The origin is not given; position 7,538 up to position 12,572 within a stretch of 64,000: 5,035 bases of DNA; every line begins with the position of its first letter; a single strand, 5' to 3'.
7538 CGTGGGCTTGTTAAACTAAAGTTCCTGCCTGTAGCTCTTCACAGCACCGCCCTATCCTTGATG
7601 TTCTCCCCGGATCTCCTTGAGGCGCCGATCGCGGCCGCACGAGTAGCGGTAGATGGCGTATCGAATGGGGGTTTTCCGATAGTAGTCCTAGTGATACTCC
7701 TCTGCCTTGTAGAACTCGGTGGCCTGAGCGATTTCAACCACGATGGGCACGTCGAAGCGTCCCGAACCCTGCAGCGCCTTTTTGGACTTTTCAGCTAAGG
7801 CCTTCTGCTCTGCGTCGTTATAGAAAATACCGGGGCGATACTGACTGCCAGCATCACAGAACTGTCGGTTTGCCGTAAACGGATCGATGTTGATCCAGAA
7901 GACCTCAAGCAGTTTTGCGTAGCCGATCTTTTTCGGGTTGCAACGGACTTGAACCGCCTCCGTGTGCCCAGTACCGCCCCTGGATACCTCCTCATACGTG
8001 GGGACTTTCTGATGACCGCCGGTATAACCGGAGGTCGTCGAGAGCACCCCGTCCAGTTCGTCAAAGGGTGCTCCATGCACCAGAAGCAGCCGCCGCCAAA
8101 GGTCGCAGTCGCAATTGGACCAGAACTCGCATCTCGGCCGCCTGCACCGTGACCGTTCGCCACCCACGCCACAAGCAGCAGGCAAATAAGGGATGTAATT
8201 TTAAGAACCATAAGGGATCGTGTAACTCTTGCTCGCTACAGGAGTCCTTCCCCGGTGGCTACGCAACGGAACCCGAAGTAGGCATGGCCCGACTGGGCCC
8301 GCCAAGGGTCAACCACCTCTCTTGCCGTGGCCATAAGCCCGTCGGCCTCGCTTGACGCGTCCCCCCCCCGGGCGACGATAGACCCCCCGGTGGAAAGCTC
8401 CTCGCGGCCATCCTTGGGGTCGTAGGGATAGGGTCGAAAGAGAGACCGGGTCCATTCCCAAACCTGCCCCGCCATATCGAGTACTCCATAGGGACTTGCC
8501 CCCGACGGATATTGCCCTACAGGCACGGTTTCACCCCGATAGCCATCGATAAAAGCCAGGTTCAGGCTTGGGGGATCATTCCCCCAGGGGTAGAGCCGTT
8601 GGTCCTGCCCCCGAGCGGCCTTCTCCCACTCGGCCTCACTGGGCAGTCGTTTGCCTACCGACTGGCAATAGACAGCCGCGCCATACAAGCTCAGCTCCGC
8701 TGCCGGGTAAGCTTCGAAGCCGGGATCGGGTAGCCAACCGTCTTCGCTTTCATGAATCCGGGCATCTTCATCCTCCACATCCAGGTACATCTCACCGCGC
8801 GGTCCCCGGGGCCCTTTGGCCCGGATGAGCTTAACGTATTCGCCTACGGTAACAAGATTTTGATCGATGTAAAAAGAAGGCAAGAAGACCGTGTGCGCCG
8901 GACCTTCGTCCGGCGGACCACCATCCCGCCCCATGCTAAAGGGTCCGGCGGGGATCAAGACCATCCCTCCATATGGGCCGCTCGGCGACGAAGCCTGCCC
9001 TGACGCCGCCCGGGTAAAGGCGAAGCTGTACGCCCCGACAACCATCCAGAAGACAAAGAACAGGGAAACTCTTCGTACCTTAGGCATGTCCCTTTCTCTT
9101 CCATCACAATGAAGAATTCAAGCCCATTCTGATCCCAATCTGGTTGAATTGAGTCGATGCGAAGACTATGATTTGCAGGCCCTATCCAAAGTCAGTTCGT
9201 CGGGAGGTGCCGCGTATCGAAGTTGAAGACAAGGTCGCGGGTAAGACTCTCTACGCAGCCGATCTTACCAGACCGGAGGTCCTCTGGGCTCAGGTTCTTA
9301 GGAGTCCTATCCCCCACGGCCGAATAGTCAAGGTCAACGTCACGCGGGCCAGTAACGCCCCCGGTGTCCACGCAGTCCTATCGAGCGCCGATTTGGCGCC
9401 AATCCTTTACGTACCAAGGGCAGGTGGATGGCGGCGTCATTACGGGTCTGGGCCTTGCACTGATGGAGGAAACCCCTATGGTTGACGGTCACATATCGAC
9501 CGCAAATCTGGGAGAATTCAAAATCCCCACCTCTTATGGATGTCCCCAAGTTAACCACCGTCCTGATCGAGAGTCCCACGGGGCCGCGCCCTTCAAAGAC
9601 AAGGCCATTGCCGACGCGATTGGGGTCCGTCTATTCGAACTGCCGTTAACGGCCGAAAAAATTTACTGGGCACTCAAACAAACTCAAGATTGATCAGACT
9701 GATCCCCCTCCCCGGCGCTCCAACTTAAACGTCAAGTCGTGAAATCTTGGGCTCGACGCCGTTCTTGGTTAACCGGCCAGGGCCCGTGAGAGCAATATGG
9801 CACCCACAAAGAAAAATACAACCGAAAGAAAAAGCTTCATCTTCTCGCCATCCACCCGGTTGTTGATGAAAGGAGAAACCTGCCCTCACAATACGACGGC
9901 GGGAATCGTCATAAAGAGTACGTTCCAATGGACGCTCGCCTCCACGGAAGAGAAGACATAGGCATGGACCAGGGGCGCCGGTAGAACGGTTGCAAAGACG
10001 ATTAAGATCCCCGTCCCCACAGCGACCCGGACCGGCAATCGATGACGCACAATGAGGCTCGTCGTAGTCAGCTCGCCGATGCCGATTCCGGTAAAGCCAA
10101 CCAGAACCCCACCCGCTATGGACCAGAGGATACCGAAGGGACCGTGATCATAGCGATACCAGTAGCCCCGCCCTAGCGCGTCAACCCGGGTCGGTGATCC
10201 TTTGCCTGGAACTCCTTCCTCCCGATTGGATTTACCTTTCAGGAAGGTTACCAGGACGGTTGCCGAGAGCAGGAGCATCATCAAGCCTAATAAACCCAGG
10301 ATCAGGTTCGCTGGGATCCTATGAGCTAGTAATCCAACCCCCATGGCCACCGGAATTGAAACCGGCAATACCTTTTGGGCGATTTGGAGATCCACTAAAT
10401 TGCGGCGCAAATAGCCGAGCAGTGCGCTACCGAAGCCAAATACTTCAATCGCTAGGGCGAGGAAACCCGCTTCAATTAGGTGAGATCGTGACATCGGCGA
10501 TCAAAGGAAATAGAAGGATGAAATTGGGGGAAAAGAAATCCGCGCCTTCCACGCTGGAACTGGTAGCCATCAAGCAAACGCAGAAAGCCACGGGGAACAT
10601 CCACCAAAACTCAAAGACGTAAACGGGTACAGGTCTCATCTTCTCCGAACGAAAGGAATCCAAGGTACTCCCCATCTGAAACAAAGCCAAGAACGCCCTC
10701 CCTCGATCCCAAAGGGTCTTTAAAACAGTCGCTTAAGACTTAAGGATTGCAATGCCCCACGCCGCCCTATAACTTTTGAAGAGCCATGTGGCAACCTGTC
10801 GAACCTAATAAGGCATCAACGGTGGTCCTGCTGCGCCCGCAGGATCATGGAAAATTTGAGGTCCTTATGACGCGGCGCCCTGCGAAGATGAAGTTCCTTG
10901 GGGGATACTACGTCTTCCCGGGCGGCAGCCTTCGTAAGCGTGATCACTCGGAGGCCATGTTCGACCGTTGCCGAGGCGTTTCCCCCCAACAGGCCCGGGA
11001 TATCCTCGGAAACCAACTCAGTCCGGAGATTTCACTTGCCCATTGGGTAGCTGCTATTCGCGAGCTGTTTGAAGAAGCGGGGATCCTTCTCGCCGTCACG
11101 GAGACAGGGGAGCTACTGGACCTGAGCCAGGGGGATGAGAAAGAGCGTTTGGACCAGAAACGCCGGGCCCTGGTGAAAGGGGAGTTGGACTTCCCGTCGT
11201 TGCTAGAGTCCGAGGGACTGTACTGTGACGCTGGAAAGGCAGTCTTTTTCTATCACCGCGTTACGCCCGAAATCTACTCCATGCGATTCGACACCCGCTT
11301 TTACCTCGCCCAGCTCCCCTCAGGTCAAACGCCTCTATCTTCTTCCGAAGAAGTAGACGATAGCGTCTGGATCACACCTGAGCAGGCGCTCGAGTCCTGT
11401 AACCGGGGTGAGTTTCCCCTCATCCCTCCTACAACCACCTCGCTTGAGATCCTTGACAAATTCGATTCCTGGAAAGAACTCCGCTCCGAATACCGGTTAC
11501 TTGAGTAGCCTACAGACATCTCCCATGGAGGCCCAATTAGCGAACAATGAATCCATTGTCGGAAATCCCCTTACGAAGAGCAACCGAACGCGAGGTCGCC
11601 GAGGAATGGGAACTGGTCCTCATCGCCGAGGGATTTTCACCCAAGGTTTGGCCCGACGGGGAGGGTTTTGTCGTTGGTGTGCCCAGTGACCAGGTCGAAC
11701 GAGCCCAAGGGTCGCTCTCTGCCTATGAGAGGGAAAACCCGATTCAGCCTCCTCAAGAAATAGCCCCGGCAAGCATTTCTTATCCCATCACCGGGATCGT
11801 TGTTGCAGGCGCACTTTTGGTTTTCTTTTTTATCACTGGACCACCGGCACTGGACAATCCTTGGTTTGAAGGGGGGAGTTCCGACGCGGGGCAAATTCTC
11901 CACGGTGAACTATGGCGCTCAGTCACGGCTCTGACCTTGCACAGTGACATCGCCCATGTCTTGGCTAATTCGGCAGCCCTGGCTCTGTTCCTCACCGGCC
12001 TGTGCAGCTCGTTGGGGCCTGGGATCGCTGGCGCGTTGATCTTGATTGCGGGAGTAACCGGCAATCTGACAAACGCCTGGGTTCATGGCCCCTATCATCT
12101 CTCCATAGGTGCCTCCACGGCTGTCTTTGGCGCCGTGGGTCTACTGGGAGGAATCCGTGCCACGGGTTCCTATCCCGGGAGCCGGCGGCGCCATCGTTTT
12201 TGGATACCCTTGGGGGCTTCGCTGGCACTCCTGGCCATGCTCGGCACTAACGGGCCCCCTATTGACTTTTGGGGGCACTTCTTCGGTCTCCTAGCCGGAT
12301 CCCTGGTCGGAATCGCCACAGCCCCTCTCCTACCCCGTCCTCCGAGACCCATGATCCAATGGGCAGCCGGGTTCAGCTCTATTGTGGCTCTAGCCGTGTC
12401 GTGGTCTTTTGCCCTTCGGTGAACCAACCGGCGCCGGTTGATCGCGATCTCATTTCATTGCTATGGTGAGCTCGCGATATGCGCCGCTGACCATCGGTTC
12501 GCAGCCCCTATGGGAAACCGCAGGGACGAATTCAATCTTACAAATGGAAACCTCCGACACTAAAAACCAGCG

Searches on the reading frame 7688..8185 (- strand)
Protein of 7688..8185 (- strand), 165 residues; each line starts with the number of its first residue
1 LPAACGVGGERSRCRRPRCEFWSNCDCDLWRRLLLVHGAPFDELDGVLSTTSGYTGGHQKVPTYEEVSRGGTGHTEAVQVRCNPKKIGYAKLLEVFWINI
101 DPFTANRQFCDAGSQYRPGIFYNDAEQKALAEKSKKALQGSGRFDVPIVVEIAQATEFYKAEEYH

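Call 98: search_protein_families(library=pfam, proteins=[window:7688-8185:-], max_evalue=0.001)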
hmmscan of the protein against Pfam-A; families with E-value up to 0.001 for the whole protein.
window:7688-8185:- (165 aa): 1 family
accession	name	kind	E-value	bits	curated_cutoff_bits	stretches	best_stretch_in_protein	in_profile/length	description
PF01625.27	PMSR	-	3.8e-46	157.6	23.7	1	39-165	14-140/153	Peptide methionine sulfoxide reductase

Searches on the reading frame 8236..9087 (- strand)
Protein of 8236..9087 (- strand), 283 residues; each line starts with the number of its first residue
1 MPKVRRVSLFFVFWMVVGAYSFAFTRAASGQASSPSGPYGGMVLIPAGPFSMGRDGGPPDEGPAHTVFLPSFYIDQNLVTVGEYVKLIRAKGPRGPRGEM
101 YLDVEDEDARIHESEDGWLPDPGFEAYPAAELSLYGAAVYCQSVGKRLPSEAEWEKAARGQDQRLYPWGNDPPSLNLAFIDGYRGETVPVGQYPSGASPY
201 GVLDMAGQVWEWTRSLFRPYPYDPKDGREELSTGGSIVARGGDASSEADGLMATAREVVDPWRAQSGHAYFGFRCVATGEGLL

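Call 98: search_protein_families(library=pfam, proteins=[window:8236-9087:-], max_evalue=0.001)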
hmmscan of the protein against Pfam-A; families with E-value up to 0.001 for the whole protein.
window:8236-9087:- (283 aa): 1 family
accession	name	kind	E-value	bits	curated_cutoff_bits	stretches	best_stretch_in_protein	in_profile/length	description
PF03781.23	FGE-sulfatase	-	1.8e-45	156.1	23.3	1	41-276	4-254/255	Sulfatase-modifying factor enzyme 1-like domain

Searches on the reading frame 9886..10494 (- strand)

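Call 98: search_protein_families(library=pfam, proteins=[window:9886-10494:-], max_evalue=0.001)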
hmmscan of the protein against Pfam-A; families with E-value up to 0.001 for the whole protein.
window:9886-10494:- (202 aa): 1 family
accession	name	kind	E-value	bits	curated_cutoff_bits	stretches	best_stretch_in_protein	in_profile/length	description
PF01925.25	TauE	-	1.4e-16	61.4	32.6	1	12-201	39-204/237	Sulfite exporter TauE/SafE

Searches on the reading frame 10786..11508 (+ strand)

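Call 98: search_protein_families(library=pfam, proteins=[window:10786-11508:+], max_evalue=0.001)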
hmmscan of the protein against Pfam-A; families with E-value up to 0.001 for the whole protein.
window:10786-11508:+ (240 aa): 1 family
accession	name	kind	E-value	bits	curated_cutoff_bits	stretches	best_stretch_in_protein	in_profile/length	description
PF00293.34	NUDIX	-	7.4e-09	36.2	21.1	0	86-112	44-67/134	NUDIX domain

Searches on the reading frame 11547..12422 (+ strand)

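Call 99: search_protein_families(library=pfam, proteins=[window:11547-12422:+], max_evalue=0.001)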
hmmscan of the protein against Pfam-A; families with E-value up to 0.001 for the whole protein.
window:11547-12422:+ (291 aa): 1 family
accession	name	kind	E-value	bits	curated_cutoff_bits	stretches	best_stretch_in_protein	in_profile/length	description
PF01694.28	Rhomboid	-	1.5e-18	67.8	22.6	1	120-258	2-140/143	Rhomboid domain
